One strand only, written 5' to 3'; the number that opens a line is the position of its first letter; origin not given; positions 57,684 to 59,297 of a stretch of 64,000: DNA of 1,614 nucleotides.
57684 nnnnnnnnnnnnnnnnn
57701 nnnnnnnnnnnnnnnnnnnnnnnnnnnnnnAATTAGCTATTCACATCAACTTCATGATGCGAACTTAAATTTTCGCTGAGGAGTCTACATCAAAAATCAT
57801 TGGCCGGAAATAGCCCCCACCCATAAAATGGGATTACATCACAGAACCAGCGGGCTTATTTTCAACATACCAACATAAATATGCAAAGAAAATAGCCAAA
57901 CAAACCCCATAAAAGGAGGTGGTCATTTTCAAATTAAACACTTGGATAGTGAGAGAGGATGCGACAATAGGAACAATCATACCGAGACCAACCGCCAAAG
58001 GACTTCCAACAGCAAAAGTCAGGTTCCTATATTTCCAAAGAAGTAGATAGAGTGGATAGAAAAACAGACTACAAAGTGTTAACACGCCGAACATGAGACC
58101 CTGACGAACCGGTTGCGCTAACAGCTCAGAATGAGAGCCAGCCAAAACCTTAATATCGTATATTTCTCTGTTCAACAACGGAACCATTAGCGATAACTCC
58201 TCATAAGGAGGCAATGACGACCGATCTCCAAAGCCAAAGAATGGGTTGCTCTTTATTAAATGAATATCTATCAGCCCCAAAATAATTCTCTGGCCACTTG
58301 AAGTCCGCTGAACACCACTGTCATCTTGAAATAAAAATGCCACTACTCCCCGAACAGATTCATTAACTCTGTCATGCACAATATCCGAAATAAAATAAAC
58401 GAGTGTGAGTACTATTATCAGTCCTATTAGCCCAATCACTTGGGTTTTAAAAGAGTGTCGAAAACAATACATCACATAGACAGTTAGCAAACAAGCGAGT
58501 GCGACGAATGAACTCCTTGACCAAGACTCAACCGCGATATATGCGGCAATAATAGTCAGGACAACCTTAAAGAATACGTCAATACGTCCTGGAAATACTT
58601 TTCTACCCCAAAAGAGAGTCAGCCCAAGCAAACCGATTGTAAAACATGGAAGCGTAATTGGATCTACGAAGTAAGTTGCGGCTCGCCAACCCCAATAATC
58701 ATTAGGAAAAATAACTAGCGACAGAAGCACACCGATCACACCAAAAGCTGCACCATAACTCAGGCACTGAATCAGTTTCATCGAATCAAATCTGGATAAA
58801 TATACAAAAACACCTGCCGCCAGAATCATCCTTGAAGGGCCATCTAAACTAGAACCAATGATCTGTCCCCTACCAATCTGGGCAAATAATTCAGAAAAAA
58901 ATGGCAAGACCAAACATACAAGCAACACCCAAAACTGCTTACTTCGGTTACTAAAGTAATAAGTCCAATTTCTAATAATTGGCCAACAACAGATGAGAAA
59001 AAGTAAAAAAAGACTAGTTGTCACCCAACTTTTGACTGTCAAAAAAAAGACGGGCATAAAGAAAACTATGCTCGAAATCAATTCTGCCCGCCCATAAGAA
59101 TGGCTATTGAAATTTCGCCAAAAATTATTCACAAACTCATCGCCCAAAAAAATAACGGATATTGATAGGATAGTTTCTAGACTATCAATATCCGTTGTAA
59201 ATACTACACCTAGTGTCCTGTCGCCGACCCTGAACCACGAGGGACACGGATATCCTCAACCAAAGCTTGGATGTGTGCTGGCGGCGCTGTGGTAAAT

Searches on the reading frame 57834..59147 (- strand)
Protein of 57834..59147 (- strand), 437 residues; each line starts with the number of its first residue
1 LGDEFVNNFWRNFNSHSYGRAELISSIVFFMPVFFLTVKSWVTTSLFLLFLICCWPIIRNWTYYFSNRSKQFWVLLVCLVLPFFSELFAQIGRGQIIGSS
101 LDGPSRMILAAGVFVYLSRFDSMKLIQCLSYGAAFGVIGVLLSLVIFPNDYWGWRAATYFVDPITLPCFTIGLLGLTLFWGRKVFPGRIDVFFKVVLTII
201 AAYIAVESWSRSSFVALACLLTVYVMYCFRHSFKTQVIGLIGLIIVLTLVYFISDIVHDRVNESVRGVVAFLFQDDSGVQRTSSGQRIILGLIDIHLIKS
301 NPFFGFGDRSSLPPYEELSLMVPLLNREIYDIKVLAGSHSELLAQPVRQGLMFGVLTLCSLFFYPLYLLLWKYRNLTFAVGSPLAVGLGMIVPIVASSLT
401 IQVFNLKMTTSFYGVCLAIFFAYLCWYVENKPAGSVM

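Call 23: search_protein_families(library=pfam, proteins=[window:57834-59147:-], max_evalue=0.00001)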
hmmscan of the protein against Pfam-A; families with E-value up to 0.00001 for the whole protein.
window:57834-59147:- (437 aa): 1 family
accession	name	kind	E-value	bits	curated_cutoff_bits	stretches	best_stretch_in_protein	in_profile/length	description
PF04932.20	Wzy_C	-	1.6e-09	38.2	31.7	1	197-351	2-142/149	O-Antigen ligase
